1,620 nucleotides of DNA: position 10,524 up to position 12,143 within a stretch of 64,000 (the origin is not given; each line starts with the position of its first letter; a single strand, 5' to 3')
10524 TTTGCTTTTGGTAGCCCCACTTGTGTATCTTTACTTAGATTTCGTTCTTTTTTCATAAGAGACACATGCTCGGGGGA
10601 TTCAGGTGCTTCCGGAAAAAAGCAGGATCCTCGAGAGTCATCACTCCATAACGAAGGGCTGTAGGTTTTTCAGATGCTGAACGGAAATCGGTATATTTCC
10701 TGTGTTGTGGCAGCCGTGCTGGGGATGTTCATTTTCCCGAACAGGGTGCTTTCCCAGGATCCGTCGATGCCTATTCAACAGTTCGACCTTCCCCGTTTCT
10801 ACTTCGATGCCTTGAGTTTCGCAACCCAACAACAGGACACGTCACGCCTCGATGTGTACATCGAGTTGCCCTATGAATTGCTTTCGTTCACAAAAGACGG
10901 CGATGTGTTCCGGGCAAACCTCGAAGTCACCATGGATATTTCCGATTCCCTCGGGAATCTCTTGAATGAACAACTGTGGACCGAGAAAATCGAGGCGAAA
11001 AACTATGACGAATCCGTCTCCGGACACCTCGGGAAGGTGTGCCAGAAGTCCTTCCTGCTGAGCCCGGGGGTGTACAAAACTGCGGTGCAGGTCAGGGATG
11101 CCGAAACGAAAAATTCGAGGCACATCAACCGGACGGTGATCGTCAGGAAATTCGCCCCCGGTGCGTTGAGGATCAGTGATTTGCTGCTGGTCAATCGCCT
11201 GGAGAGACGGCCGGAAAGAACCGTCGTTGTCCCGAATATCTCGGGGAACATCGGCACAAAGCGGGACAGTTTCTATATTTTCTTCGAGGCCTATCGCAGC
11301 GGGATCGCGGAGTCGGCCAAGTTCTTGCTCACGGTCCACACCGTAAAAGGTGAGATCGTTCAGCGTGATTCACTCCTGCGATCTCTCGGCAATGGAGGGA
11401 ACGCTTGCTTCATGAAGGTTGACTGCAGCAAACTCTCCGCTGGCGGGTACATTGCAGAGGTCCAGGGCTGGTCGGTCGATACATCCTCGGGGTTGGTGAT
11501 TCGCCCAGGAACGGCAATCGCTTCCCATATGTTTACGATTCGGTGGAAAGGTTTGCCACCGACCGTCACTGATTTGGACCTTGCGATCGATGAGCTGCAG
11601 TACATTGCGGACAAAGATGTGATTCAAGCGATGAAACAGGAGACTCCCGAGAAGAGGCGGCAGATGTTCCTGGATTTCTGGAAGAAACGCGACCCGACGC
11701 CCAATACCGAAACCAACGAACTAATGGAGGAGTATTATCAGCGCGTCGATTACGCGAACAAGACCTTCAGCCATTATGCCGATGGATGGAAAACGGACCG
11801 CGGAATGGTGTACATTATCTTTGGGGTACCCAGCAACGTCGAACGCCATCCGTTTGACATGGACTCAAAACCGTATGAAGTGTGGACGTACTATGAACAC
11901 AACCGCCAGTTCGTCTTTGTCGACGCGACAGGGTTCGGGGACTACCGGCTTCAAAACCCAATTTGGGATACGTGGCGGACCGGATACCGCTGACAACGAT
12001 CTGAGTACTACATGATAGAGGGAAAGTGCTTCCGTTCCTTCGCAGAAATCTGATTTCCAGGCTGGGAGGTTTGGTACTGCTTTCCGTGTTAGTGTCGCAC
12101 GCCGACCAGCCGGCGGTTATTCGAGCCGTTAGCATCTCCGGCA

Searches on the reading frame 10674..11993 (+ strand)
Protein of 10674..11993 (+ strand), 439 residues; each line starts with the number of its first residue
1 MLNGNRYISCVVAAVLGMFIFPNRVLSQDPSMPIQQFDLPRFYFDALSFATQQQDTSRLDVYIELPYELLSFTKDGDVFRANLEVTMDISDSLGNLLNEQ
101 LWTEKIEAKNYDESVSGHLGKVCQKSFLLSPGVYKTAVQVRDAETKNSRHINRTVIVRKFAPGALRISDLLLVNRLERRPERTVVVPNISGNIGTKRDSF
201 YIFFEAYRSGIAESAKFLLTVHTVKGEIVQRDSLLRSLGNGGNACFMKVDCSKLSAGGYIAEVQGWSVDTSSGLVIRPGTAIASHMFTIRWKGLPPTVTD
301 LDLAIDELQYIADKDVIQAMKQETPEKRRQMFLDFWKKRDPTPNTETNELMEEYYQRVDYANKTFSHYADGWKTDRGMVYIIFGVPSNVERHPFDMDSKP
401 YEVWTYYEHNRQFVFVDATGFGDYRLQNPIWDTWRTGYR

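Call 26: search_protein_families(library=pfam, proteins=[window:10674-11993:+], max_evalue=0.001)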
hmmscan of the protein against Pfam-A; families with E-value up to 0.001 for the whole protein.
window:10674-11993:+ (439 aa): 1 family
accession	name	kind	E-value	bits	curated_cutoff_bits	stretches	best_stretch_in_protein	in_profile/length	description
PF20094.4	GWxTD_dom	-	4.8e-25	88.7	26.9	1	296-412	25-136/172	GWxTD domain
